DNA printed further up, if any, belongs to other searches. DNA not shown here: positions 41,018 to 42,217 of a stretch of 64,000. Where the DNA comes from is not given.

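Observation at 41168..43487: Reciprocal in-frame chimeras between a lipoate-protein-ligase-family gene and an acyl-CoA synthetase gene (lplN-acsC | acsN-lplC)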

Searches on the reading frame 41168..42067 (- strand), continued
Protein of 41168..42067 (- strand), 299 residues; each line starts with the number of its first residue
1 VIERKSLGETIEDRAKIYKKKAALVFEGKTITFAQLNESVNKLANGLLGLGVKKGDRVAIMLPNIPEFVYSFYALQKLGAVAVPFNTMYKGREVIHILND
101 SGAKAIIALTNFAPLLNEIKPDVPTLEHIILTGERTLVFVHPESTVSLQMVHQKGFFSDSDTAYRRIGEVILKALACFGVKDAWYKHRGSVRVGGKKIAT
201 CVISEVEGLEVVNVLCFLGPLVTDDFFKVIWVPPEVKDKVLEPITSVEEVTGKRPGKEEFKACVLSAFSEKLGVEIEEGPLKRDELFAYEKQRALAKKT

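Call 12: find_encoding_contigs(protein=P0110, flank=8000, max_places=2)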
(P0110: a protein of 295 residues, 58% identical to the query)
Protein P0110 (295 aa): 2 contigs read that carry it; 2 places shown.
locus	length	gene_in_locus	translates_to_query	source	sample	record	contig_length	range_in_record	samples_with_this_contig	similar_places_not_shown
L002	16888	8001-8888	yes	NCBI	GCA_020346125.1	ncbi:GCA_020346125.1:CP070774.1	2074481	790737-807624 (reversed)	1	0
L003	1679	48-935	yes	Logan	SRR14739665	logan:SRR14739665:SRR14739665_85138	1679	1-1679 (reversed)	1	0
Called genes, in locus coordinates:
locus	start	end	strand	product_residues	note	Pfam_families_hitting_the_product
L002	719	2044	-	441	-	PF00009:GTP_EFTU, PF00071:Ras (faint), PF01926:MMR_HSR1, PF02421:FeoB_N, PF00009:GTP_EFTU, PF01926:MMR_HSR1, PF02421:FeoB_N, PF14714:KH_dom-like, +6 more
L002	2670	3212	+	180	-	PF04893:Yip1 (weak)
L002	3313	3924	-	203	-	PF08668:HDOD (weak), PF13487:HD_5, PF01966:HD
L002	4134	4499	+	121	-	PF12844:HTH_19 (weak), PF01381:HTH_3, PF13443:HTH_26 (faint)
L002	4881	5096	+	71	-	-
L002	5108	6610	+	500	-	PF00474:SSF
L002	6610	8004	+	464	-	PF00501:AMP-binding, PF13193:AMP-binding_C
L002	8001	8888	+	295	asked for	PF00501:AMP-binding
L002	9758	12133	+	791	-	PF09364:XFP_N, PF03894:XFP, PF09363:XFP_C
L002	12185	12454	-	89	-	-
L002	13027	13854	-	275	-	PF08282:Hydrolase_3, PF12710:HAD (faint)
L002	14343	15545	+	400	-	-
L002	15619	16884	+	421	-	PF00535:Glycos_transf_2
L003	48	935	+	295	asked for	PF00501:AMP-binding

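Call 52: predict_structure(alignment_id=A4)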
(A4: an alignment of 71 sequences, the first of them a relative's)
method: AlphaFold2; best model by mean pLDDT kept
length: 299 residues; sequences in the alignment: 71
mean_pLDDT: 79.1   pTM: 0.49
mean pLDDT of the five models: 79.1, 77.9, 77.4, 73.6, 73.3
residues with pLDDT >= 90: 79; 70-90: 151; 50-70: 50; < 50: 19
segments of 3 or more residues with pLDDT < 50: 134-137, 229-233, 235-240
pLDDT, mean of each block of 10 residues (from residue 1): 64 89 88 92 89 96 89 94 87 90 91 75 89 55 78 79 85 91 77 82 72 84 58 45 78 86 86 68 62 54
secondary structure, 60 per line:
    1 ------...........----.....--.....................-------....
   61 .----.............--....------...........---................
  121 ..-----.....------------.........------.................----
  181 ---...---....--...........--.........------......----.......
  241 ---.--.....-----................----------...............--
elements in order: H7-17 E22-26 E29-32 H33-49 E57-61 H66-78 E81-84 H91-101 E105-109 H110-122 E128-132 E145-153 H160-176 E184-186 E190-193 E196-206 E209-217 H224-229 H234-240 H247-251 H257-272 H283-297

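Call 55: fold_search(model_id=the predicted structure, library=pdb)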
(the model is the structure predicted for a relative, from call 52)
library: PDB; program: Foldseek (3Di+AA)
matches with E <= 10: 1891; with E <= 0.001: 701
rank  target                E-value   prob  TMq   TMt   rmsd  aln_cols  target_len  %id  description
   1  3r44                  1.5e-11  1.00  0.40  0.24   1.7       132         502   39  Mycobacterium tuberculosis fatty acyl CoA synthetase (released 2012-02-08)
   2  4wv3_A                2.4e-11  1.00  0.41  0.24   1.7       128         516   34  Crystal structure of the anthranilate CoA ligase AuaEII in complex with anthranoyl-AMP (released 2015-11-11)
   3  5zrn_A                2.6e-11  1.00  0.41  0.31  19.9       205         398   28  Inhibitor bound crystal structure of N-terminal domain of FACL13 from Mycobacterium tuberculosis (released 2019-04-24)
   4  3t5c_A                2.8e-11  1.00  0.41  0.31   1.8       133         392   38  Crystal structure of N-terminal domain of FACL13 from Mycobacterium tuberculosis in different space group C2 (released 2012-01-25)
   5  4wv3_B                4.5e-11  1.00  0.42  0.24   1.7       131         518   35  Crystal structure of the anthranilate CoA ligase AuaEII in complex with anthranoyl-AMP (released 2015-11-11)
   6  3t5b                  5.1e-11  1.00  0.41  0.31   1.7       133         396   38  Crystal structure of N-terminal domain of FACL13 from Mycobacterium tuberculosis (released 2012-01-25)
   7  8r2r_A                1.8e-10  1.00  0.43  0.31   1.8       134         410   33  N-terminal domain of the Mycobacterium tuberculosis fatty acyl CoA synthetase, FadD5 (released 2024-11-13)
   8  8r2r_B                1.9e-10  1.00  0.43  0.31   2.1       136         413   32  N-terminal domain of the Mycobacterium tuberculosis fatty acyl CoA synthetase, FadD5 (released 2024-11-13)
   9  8r2q_B                2.0e-10  1.00  0.43  0.31   2.1       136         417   32  Mycobacterium tuberculosis fatty acyl CoA synthetase, FadD5 (released 2024-11-13)
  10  3ivr_B                2.7e-10  1.00  0.42  0.32   2.1       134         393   24  CRYSTAL STRUCTURE OF PUTATIVE long-chain-fatty-acid CoA ligase FROM Rhodopseudomonas palustris CGA009 (released 2009-09-08)
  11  5wm4                  3.1e-10  1.00  0.41  0.23   1.9       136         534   32  Crystal Structure of CahJ in Complex with 6-Methylsalicyl Adenylate (released 2018-05-23)
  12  8wev_B                3.5e-10  1.00  0.39  0.25   1.7       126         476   32  Crystal structure of Feruoyl-CoA Synthetase complexed with AMP from Amycolatopsis thermoflava (released 2024-09-25)
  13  5wm6                  3.7e-10  1.00  0.42  0.24   3.7       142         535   31  Crystal Structure of CahJ in Complex with Benzoyl Adenylate (released 2018-05-23)
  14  6e8o_B                4.2e-10  1.00  0.41  0.23   2.3       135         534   30  Crystal structure of aryl acid adenylating enzyme FscC from Fuscachelin NRPS in complex with AMP (released 2019-08-21)
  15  6e97_A                4.8e-10  1.00  0.41  0.23   2.3       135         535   31  Crystal structure of the aryl acid adenylating enzyme FscC from Fuscachelin NRPS in complex with DHB-adenylate (released 2019-08-21)
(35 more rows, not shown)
